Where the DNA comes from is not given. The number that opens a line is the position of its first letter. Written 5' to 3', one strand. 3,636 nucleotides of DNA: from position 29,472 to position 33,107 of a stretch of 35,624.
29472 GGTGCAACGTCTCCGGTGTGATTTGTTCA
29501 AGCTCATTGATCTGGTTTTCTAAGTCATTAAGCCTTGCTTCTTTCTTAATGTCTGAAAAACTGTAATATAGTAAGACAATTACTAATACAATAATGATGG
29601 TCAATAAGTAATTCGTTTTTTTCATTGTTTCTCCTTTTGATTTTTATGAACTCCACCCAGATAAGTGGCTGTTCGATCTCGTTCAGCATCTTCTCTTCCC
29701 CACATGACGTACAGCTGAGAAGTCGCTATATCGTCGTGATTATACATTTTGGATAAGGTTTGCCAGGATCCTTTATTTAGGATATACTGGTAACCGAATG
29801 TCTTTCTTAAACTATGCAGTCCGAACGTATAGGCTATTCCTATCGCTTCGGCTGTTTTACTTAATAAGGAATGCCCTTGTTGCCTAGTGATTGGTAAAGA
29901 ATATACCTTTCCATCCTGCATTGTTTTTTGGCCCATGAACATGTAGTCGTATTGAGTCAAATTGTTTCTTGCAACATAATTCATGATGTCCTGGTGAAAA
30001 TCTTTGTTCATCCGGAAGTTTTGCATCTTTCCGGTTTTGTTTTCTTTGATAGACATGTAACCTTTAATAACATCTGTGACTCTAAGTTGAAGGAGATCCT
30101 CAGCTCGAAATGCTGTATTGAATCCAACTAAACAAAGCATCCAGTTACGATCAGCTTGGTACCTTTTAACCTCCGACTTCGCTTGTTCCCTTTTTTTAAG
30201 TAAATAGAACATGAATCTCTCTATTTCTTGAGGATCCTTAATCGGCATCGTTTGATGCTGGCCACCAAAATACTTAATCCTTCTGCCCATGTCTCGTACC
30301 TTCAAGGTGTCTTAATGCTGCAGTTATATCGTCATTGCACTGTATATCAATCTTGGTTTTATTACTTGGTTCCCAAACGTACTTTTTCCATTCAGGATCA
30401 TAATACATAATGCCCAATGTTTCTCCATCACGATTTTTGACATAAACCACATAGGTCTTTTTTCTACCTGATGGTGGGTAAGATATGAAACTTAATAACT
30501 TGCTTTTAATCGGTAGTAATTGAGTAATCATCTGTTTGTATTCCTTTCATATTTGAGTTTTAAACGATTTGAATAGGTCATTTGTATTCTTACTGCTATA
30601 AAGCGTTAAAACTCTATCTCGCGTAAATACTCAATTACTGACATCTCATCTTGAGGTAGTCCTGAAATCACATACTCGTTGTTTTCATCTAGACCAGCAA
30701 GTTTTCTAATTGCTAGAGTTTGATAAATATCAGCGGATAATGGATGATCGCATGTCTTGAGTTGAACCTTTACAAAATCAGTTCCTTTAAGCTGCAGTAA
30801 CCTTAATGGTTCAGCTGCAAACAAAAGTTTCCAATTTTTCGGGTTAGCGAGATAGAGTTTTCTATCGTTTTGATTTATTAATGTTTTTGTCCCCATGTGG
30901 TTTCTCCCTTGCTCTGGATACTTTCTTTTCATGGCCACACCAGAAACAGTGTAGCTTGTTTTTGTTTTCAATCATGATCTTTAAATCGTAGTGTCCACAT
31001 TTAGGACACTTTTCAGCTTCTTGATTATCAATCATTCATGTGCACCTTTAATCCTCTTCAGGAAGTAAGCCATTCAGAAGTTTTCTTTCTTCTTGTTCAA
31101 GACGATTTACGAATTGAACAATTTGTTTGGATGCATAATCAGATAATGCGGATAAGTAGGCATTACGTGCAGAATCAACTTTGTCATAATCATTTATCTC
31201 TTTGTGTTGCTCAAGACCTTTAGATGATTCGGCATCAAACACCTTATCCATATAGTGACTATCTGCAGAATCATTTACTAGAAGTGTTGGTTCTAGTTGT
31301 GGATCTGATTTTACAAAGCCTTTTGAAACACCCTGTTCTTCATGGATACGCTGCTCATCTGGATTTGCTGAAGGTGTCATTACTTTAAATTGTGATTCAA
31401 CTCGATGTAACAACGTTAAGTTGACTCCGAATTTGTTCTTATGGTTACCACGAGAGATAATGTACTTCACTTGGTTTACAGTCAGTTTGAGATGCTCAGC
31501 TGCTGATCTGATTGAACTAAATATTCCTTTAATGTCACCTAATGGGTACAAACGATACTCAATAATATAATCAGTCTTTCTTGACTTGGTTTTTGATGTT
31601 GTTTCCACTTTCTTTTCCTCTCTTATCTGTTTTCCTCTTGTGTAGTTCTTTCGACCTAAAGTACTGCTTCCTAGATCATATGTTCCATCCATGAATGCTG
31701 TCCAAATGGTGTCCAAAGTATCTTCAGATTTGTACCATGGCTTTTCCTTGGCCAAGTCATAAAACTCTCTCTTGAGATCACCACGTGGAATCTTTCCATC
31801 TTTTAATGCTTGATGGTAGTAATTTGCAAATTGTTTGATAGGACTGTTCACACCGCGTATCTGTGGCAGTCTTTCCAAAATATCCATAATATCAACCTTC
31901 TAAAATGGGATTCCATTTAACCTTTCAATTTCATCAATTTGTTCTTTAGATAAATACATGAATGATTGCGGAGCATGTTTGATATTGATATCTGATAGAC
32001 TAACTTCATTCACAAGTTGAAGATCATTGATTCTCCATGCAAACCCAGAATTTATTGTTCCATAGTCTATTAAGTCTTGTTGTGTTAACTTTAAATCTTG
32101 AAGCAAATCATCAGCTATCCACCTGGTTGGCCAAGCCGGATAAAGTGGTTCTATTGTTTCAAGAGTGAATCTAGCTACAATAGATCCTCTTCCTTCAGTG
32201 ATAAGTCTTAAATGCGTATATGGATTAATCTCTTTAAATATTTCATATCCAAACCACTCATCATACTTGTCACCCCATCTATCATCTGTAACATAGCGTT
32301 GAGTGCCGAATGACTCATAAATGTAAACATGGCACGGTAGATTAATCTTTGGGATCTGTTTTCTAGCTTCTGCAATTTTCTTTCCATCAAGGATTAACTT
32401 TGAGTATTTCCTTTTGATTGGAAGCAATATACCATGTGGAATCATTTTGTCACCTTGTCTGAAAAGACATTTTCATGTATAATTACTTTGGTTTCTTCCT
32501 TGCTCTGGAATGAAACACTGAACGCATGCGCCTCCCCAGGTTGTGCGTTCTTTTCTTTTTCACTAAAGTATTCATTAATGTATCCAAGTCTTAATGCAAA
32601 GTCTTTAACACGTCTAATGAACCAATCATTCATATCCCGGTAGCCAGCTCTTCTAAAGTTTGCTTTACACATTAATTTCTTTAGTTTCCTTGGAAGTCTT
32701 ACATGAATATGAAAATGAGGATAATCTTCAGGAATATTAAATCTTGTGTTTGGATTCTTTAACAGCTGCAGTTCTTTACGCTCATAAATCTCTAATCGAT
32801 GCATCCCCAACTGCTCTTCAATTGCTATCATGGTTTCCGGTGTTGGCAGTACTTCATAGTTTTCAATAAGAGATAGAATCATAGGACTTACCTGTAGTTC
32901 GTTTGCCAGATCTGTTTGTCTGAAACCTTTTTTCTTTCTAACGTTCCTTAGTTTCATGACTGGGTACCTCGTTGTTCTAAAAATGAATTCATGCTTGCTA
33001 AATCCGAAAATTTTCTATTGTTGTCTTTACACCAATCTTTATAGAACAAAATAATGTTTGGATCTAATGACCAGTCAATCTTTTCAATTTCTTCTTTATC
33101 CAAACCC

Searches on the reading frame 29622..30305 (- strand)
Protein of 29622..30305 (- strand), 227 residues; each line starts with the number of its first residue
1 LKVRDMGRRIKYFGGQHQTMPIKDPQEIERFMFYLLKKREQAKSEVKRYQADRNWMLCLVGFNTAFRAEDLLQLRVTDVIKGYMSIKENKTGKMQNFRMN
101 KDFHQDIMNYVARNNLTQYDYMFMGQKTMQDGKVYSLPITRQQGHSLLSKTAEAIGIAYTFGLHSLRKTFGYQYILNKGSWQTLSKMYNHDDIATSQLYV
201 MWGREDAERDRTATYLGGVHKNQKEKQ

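Call 65: search_protein_families(library=pfam, proteins=[window:29622-30305:-], max_evalue=0.01)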
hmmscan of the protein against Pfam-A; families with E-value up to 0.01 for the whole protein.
window:29622-30305:- (227 aa): 1 family
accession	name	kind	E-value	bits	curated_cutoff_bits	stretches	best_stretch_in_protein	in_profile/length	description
PF00589.27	Phage_integrase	-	4.3e-14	53.1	27.1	1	54-200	24-166/172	Phage integrase family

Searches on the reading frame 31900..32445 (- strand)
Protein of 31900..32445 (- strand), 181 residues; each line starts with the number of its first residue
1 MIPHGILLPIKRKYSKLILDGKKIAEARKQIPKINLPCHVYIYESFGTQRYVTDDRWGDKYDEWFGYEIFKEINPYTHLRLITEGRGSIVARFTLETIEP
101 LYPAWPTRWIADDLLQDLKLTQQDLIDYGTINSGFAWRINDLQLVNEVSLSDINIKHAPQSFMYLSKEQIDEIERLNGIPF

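Call 26: search_protein_families(library=phrogs, proteins=[window:31900-32445:-])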
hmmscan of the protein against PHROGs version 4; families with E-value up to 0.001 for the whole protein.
window:31900-32445:- (181 aa): 1 family
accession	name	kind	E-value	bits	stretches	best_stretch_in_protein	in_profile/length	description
phrog_3136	-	unknown function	1.9e-18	67.8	1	6-172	5-132/134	-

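Call 65: search_protein_families(library=pfam, proteins=[window:31900-32445:-], max_evalue=0.01)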
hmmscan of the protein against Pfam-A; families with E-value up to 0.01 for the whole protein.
window:31900-32445:- (181 aa): 0 families

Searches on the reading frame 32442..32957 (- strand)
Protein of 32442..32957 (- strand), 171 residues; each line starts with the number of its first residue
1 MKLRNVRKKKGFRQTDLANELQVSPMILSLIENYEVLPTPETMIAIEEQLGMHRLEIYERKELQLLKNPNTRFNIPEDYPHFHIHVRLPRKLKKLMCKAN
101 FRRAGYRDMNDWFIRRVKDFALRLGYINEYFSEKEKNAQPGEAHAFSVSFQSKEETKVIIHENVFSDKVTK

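Call 26: search_protein_families(library=phrogs, proteins=[window:32442-32957:-])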
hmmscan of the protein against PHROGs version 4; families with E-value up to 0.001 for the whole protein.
window:32442-32957:- (171 aa): 4 families
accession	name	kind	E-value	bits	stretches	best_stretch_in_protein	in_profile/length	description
phrog_8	-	transcription regulation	4.4e-07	30.7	1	4-113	165-248/346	transcriptional regulator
phrog_3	-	transcription regulation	7.9e-07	30.2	1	2-91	92-168/430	transcriptional repressor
phrog_2967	-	transcription regulation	0.00024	21.7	1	3-59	15-71/225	transcriptional regulator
phrog_2439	-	transcription regulation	0.00038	20.5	1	2-61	11-70/367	transcriptional regulator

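Call 65: search_protein_families(library=pfam, proteins=[window:32442-32957:-], max_evalue=0.01)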
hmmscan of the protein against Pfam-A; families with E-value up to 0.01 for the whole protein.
window:32442-32957:- (171 aa): 4 families
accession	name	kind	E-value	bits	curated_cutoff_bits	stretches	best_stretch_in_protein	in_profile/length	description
PF01381.28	HTH_3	-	1.1e-09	38.6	23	1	3-53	1-51/55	Helix-turn-helix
PF12844.13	HTH_19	-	4.9e-06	26.8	30.2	1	2-53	3-54/64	Helix-turn-helix domain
PF13560.12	HTH_31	-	0.00059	20.5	27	1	3-52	6-56/64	Helix-turn-helix domain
PF13413.12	HTH_25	-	0.0026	18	24.6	1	3-36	2-37/62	Helix-turn-helix domain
